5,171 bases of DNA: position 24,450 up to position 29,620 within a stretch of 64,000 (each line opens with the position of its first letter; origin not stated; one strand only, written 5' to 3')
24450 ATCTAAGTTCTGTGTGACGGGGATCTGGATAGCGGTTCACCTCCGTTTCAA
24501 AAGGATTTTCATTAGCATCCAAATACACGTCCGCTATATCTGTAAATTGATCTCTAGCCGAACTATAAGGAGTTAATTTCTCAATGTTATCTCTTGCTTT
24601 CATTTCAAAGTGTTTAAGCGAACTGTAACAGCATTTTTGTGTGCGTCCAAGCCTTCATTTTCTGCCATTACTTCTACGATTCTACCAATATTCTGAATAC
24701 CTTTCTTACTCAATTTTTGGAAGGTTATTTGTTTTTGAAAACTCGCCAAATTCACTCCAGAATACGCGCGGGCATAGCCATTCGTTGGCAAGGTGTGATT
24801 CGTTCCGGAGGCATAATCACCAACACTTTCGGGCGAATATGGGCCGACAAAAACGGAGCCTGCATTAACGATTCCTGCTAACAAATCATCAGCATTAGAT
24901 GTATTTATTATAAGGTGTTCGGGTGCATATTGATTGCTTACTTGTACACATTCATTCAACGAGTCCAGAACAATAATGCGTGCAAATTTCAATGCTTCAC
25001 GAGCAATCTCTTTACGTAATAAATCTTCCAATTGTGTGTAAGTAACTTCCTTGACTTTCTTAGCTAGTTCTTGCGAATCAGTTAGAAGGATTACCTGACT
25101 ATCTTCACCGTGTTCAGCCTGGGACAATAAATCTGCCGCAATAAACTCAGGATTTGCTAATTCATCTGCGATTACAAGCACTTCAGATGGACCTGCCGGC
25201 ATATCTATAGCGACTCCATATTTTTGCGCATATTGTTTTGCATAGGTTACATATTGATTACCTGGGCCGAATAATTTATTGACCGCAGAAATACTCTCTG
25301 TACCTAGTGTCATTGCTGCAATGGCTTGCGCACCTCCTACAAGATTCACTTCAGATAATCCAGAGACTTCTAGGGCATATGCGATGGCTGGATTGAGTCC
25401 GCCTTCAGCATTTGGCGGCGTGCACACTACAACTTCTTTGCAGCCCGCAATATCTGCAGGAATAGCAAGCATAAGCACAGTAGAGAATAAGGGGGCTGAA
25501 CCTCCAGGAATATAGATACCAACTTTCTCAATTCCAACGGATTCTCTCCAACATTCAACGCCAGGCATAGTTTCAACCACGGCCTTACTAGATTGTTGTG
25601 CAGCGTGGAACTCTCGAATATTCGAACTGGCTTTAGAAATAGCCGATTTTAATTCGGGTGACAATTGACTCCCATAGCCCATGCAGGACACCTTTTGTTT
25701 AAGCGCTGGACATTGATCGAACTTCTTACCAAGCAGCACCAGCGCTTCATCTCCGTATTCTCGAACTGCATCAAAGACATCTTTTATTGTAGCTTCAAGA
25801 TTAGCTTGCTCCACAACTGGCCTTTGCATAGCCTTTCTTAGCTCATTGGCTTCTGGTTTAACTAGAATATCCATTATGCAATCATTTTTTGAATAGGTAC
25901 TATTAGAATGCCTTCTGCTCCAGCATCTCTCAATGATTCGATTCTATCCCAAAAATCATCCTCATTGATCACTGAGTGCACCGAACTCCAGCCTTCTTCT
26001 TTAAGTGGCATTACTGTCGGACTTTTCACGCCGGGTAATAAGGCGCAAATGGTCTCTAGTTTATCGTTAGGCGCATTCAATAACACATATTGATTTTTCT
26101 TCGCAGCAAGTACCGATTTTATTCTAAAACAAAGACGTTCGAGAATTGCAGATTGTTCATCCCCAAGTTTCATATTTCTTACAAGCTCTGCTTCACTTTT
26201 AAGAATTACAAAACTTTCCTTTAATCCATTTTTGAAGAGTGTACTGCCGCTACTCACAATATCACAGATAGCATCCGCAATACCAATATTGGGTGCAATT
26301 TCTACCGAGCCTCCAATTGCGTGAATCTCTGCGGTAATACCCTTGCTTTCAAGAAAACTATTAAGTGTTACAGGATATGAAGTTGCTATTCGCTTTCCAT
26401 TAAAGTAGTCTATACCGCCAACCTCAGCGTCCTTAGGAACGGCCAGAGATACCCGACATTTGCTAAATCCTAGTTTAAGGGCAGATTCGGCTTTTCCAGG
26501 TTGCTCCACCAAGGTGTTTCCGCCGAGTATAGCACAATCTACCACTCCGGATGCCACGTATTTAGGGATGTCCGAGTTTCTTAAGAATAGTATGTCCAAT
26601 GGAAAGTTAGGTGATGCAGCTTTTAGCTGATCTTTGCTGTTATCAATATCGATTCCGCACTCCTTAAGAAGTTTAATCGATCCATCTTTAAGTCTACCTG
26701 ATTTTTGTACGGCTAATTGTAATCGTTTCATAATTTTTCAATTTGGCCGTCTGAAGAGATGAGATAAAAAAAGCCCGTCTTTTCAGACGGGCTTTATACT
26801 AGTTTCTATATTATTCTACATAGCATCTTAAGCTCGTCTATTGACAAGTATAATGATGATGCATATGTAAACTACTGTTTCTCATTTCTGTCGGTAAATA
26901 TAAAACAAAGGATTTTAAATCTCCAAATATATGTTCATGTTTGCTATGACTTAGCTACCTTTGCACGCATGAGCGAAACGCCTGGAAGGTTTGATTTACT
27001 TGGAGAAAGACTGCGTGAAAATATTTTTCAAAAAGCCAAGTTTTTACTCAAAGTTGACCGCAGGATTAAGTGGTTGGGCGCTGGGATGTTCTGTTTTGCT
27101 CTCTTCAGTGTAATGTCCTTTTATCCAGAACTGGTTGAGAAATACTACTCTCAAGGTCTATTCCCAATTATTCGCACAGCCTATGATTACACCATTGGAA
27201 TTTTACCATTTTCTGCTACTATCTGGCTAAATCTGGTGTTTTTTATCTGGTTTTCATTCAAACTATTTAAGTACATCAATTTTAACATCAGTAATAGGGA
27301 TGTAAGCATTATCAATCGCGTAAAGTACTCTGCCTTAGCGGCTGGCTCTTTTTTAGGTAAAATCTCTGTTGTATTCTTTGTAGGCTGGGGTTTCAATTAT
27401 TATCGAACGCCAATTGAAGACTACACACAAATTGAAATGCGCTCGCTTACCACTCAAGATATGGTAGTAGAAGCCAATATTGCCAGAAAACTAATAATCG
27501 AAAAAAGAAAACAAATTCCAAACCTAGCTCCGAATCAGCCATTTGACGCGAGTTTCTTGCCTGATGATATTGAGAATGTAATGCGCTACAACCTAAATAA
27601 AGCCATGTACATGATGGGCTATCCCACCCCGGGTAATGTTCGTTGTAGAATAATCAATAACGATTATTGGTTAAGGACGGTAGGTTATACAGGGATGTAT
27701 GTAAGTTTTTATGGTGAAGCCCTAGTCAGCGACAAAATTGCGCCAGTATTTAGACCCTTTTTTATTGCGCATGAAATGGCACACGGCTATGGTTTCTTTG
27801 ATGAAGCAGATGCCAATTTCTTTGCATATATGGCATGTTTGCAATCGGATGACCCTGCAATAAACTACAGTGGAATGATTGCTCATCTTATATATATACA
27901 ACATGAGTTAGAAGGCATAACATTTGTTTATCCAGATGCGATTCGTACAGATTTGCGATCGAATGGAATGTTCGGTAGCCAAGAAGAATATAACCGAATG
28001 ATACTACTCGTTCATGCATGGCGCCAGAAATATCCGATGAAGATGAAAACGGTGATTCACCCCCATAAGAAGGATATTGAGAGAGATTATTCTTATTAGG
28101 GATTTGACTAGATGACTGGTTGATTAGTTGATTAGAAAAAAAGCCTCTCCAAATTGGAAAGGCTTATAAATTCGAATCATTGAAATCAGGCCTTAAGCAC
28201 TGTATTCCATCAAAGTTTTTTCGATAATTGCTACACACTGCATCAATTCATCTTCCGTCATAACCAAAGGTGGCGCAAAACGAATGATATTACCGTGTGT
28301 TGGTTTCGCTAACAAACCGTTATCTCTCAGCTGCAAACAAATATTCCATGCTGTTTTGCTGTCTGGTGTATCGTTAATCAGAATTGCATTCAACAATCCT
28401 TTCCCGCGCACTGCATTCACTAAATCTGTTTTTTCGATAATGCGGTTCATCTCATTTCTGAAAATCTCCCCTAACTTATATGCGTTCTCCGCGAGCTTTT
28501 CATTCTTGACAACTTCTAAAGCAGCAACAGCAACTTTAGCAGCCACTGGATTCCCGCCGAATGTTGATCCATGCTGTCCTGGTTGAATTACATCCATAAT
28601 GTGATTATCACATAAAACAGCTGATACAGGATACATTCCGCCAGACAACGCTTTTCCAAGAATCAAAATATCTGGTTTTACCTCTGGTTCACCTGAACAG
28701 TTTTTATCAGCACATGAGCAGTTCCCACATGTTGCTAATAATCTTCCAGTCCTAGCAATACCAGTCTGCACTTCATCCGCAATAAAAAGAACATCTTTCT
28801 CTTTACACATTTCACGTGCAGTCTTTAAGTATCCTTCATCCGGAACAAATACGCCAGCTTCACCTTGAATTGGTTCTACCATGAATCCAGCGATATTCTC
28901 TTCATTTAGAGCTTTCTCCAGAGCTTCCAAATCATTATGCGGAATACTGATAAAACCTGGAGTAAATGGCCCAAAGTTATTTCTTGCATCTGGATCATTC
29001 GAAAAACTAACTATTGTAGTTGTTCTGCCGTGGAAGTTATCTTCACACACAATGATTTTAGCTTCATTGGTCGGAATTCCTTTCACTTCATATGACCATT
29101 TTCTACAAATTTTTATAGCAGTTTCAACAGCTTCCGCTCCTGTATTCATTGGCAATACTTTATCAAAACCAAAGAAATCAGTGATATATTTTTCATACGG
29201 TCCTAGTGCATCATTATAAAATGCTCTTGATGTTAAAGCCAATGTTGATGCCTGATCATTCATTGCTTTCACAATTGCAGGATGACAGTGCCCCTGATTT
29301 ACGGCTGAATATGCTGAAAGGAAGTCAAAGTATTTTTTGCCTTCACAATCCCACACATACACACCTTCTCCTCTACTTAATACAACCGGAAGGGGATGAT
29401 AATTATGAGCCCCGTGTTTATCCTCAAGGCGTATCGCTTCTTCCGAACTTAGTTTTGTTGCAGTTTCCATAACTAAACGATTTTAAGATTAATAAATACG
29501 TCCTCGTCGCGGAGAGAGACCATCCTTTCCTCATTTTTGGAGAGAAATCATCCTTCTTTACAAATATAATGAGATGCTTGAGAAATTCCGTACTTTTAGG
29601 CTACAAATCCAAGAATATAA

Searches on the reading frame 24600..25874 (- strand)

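Call 11: search_protein_families(library=pfam, proteins=[window:24600-25874:-], max_evalue=0.0001)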
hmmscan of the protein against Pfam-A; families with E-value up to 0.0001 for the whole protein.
window:24600-25874:- (424 aa): 1 family
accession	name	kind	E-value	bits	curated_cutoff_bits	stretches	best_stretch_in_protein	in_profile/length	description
PF00815.25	Histidinol_dh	-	4.2e-158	527.1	27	1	17-420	2-411/411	Histidinol dehydrogenase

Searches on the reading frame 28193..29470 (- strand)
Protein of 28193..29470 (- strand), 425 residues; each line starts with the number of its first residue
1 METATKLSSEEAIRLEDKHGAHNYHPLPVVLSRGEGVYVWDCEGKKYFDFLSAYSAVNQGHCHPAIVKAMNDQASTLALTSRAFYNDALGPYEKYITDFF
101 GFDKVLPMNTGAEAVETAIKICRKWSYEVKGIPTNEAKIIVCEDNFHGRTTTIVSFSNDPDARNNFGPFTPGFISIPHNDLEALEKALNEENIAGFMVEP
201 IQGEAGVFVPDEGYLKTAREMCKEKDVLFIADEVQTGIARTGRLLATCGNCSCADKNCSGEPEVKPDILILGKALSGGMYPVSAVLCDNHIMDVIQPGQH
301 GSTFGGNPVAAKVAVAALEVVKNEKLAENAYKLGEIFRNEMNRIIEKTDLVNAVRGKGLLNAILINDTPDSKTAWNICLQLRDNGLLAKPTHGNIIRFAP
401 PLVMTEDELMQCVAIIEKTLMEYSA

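Call 11: search_protein_families(library=pfam, proteins=[window:28193-29470:-], max_evalue=0.0001)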
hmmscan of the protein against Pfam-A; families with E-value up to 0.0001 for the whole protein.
window:28193-29470:- (425 aa): 1 family
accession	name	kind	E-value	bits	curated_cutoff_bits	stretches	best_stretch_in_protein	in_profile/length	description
PF00202.27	Aminotran_3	-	1.7e-122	409.4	30.5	1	21-420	3-403/403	Aminotransferase class-III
